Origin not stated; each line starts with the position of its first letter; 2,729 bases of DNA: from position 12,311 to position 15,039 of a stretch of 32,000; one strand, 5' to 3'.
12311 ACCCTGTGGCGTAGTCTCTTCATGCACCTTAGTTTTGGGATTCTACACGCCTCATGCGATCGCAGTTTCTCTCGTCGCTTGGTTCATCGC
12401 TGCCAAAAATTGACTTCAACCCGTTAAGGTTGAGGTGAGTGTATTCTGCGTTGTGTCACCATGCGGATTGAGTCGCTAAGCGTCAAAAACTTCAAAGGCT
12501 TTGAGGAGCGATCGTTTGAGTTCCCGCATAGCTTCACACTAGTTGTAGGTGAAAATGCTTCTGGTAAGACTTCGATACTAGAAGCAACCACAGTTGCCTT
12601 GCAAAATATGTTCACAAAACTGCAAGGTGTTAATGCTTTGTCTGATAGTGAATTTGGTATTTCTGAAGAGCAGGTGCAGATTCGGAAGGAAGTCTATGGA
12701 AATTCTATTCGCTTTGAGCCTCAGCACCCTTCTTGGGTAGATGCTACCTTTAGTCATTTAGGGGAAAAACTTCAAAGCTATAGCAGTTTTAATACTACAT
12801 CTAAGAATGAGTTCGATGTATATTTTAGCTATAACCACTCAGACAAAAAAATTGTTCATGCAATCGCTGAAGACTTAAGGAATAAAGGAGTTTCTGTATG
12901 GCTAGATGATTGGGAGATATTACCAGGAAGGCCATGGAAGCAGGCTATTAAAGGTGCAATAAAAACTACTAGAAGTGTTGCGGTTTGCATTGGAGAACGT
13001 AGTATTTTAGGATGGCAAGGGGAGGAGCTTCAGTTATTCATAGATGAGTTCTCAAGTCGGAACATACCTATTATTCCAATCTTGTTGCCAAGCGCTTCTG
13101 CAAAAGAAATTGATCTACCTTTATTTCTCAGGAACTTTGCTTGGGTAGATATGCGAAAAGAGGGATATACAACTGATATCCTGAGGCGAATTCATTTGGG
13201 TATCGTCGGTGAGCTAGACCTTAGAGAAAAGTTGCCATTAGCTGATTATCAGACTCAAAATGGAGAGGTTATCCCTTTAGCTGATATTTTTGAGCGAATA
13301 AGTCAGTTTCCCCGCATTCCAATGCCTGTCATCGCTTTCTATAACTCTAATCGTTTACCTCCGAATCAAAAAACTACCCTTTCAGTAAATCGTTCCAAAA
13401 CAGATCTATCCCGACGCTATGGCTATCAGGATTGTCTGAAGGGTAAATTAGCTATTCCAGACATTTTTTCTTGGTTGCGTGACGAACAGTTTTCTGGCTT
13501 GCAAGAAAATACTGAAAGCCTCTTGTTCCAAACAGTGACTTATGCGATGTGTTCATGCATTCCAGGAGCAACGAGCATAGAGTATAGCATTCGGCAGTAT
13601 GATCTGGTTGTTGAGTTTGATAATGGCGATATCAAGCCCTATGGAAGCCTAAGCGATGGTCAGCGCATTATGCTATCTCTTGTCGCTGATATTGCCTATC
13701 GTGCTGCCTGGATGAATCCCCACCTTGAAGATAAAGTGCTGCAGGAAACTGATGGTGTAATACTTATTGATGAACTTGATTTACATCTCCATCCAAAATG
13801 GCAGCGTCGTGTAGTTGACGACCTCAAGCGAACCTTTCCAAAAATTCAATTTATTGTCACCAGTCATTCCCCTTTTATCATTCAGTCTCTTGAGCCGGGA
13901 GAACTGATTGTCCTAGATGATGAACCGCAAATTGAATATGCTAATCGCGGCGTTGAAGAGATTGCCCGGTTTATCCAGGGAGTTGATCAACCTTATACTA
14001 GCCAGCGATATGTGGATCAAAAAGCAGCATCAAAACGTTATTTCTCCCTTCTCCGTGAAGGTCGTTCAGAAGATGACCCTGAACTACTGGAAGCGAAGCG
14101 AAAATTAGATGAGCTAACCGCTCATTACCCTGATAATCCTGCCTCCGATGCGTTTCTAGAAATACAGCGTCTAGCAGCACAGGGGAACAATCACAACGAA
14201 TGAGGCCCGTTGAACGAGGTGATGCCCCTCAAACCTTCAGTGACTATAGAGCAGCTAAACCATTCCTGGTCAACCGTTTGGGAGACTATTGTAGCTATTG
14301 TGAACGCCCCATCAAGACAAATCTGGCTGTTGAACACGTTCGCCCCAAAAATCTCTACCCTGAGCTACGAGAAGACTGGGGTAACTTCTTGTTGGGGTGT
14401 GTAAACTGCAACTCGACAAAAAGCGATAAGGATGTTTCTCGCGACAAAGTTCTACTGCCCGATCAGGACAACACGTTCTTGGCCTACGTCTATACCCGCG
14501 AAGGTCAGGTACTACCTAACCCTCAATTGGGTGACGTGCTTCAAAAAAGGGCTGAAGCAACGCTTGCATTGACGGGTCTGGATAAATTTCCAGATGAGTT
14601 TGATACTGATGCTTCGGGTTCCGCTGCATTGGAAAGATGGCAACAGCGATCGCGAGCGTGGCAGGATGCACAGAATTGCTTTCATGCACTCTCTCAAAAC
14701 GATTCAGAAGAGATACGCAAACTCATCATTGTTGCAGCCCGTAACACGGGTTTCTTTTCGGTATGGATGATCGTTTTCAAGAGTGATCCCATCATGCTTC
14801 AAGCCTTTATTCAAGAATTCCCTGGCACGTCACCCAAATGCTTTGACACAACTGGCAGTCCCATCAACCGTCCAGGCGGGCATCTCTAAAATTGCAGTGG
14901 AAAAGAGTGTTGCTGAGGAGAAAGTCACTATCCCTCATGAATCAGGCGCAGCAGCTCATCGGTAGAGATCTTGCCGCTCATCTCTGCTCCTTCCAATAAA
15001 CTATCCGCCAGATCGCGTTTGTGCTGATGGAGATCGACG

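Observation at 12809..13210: The TIR module is a clean insertion between Walker A and the rest of the ATPase, and is the most AT-rich part of the window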

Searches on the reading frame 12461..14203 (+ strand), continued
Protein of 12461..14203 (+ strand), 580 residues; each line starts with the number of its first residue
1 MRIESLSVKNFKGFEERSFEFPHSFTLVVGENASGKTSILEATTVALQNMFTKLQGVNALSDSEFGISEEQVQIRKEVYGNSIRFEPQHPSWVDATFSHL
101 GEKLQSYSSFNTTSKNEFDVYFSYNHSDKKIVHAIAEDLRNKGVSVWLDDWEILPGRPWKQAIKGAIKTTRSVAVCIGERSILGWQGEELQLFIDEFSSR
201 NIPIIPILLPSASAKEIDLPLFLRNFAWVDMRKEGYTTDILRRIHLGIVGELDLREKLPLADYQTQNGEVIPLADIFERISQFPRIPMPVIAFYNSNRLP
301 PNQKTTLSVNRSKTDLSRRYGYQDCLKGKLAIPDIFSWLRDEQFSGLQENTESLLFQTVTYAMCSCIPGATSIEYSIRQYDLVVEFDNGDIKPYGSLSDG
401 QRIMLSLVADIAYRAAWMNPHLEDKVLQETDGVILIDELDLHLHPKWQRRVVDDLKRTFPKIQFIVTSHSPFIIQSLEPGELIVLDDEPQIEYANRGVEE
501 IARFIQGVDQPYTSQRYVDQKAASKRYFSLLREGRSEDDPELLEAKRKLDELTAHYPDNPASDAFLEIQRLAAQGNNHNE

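Call 65: find_encoding_contigs(protein=P0246, flank=4000, max_places=3)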
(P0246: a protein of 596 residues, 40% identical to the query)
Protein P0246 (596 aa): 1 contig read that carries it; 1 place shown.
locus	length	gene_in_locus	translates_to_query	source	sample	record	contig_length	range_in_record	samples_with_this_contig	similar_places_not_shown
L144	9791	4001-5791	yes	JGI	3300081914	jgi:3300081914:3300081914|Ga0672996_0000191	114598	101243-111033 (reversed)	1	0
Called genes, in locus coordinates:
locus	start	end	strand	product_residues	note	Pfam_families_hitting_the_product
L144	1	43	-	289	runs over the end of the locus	PF23914:TPR_CcmH_CycH (weak), PF13414:TPR_11 (weak), PF13424:TPR_12 (weak), PF13432:TPR_16, PF13414:TPR_11, PF14559:TPR_19 (weak), PF07719:TPR_2 (weak), PF13414:TPR_11 (weak), +13 more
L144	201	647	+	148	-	-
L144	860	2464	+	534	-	PF25917:BSH_RND (faint), PF25973:BSH_CzcB (faint), PF25881:HH_YBHG (weak), PF25954:Beta-barrel_RND_2, PF25990:Beta-barrel_YknX, PF26002:Beta-barrel_AprE, PF25967:RND-MFP_C (weak)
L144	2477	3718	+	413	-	PF12704:MacB_PCD, PF02687:FtsX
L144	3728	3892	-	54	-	-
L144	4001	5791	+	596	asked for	PF08357:SEFIR (weak), PF13676:TIR_2, PF02463:SMC_N, PF13175:AAA_15, PF13476:AAA_23, PF13555:AAA_29 (weak), PF13175:AAA_15 (weak), PF13304:AAA_21, +1 more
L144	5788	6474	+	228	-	PF01844:HNH (faint)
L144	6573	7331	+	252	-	PF00005:ABC_tran, PF02463:SMC_N (faint), PF13304:AAA_21 (faint)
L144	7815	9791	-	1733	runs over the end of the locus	PF00270:DEAD, PF04851:ResIII, PF00270:DEAD, PF27116:YjiV_N, PF00271:Helicase_C, PF09369:MZB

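Call 66: find_encoding_contigs(protein=P0255, flank=4000, max_places=3)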
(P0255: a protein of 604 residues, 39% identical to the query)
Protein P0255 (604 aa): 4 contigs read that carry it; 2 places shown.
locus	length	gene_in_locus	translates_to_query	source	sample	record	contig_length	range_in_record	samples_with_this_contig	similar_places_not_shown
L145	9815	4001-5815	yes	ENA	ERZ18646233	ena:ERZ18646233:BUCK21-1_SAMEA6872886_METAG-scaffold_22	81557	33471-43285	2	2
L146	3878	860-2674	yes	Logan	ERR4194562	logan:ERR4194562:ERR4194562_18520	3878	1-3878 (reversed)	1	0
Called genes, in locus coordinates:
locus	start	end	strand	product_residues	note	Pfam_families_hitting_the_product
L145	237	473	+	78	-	PF16277:DUF4926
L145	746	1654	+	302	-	-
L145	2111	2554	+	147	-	PF01797:Y1_Tnp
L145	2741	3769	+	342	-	PF05496:RuvB_N, PF06068:TIP49 (faint), PF00004:AAA, PF07728:AAA_5 (weak), PF17864:AAA_lid_4, PF05491:WHD_RuvB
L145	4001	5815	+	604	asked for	PF13676:TIR_2, PF02463:SMC_N, PF13175:AAA_15, PF13476:AAA_23, PF13175:AAA_15, PF13304:AAA_21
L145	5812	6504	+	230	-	PF01844:HNH (weak)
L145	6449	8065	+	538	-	PF00144:Beta-lactamase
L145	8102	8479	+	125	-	-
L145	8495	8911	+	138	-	PF13279:4HBT_2, PF03061:4HBT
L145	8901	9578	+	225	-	PF01618:MotA_ExbB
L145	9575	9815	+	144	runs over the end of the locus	PF02472:ExbD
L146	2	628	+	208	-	?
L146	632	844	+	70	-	-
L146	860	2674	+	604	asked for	PF13676:TIR_2, PF02463:SMC_N, PF13175:AAA_15, PF13476:AAA_23, PF13175:AAA_15, PF13304:AAA_21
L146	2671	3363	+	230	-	PF01844:HNH (weak)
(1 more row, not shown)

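Call 83: search_dna_similar(query=window:12461-14200:+, collection=plasmids, mode=protein, max_rows=12)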
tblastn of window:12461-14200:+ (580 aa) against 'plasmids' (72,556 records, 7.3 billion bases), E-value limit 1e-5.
Records with a match: 131; places in all: 137; records where one place covers at least 80% of the query: 0.
Best place of each record, by identity: <60% 131.
By first word of the organism name: Bacillus 23; Rhizobium 22; Klebsiella 7; Escherichia 5; Acinetobacter 5; Streptomyces 4; Enterobacter 4; Ketogulonicigenium 4; Deinococcus 3; Phaeobacter 3; and 40 more.
By predicted mobility (MOB-suite, as given by PLSDB): non-mobilizable 68; conjugative 46; mobilizable 17.
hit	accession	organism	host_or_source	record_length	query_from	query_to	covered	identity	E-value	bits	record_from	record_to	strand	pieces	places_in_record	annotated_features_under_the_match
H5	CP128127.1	Bacillus cereus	bacterial isolate,pine forrest soil ...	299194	1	573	74%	38.0%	1e-60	285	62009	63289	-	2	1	AAA family ATPase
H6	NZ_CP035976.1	Bacillus mycoides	cell culture,soil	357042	1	573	76%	36.1%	9e-59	281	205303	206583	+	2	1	AAA family ATPase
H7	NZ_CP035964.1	Bacillus mycoides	cell culture,soil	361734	1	573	76%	36.1%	9e-59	281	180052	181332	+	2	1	AAA family ATPase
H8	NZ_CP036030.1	Bacillus mycoides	cell culture,soil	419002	1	573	76%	36.1%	9e-59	281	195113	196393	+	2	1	AAA family ATPase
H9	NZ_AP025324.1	Fulvitalea axinellae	-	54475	1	575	60%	38.9%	3e-44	236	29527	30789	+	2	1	AAA family ATPase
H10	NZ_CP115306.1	Bacillus cereus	microbe,Penaeus vannamei pond water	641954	1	570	68%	33.8%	3e-44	245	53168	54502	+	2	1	AAA family ATPase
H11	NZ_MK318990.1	Rhizobium rhizogenes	-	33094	288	571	49%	31.3%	3e-29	131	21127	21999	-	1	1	AAA family ATPase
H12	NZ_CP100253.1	Burkholderia glumae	cell culture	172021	288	560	47%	31.3%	7e-29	130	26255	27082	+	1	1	AAA family ATPase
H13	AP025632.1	Annamia dubia NIES-4383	-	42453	258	546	50%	29.3%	2e-21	106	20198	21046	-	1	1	ATPase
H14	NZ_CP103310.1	Rhodococcus pyridinivorans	Sediment samples were collected from a ...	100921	281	552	47%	30.2%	3e-20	103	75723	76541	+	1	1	AAA family ATPase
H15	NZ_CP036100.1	Bacillus mycoides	cell culture,soil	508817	324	577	44%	30.1%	9e-15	86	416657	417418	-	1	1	AAA family ATPase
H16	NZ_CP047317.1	Burkholderia glumae AU6208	rice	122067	359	560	35%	37.0%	8e-29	129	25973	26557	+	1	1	AAA family ATPase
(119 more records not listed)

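Call 84: search_dna_similar(query=window:12461-14200:+, collection=phages, mode=protein, max_rows=8)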
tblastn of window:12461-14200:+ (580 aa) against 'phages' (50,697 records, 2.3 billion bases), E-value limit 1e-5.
Records with a match: 8; places in all: 8; records where one place covers at least 80% of the query: 0.
Best place of each record, by identity: <60% 8.
By first word of the organism name: Bacteriophage 5; Burkholderia 2; Vibrio 1.
By host as written in the record: - 5; Burkholderia pyrrocinia strain LMG 21824 2; Vibrio cyclitrophicus 10N.261.55.B9 1.
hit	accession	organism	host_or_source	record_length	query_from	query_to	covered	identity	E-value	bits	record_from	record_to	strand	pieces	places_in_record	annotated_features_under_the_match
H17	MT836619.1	Bacteriophage sp.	human fecal samples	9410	1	482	53%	34.4%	8e-29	189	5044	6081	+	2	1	record has no annotation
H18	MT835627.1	Bacteriophage sp.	human fecal samples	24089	265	558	51%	31.1%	1e-31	137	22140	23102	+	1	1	record has no annotation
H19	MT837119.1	Bacteriophage sp.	human fecal samples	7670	288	520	40%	32.9%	1e-28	127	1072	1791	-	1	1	record has no annotation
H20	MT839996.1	Bacteriophage sp.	human fecal samples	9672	288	478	33%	31.5%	4e-19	98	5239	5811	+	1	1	record has no annotation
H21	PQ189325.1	Vibrio phage 10N.261.55.B9_PE001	Vibrio cyclitrophicus 10N.261.55.B9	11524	356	488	23%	38.3%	2e-19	99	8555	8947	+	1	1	hypothetical protein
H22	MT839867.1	Bacteriophage sp.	human fecal samples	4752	335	487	26%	27.5%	6e-8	62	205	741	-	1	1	record has no annotation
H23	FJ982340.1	Burkholderia phage KS9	Burkholderia pyrrocinia strain LMG 21824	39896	397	485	15%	42.9%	4e-14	82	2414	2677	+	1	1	hypothetical protein gp32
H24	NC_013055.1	Burkholderia phage KS9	Burkholderia pyrrocinia strain LMG 21824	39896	397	485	15%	42.9%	4e-14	82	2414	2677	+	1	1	AAA family ATPase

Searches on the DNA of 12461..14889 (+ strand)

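Call 82: search_dna_similar(query=window:12461-14889:+, collection=plasmids, mode=distant, max_rows=10)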
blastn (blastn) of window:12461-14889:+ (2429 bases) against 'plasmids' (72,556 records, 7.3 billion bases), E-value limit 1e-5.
Records with a match: 4; places in all: 4; records where one place covers at least 80% of the query: 0.
Best place of each record, by identity: 60-80% 4.
By first word of the organism name: Bacillus 4.
By predicted mobility (MOB-suite, as given by PLSDB): non-mobilizable 4.
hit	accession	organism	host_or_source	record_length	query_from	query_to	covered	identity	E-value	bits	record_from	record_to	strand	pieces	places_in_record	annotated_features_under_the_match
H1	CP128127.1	Bacillus cereus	bacterial isolate,pine forrest soil ...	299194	1306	1433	5%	77.3%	1e-17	101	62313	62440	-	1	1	AAA family ATPase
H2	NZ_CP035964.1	Bacillus mycoides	cell culture,soil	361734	1306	1433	5%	74.2%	3e-12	83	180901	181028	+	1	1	AAA family ATPase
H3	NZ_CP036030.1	Bacillus mycoides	cell culture,soil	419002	1306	1433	5%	74.2%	3e-12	83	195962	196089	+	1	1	AAA family ATPase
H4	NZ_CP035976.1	Bacillus mycoides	cell culture,soil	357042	1306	1433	5%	74.2%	3e-12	83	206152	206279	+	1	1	AAA family ATPase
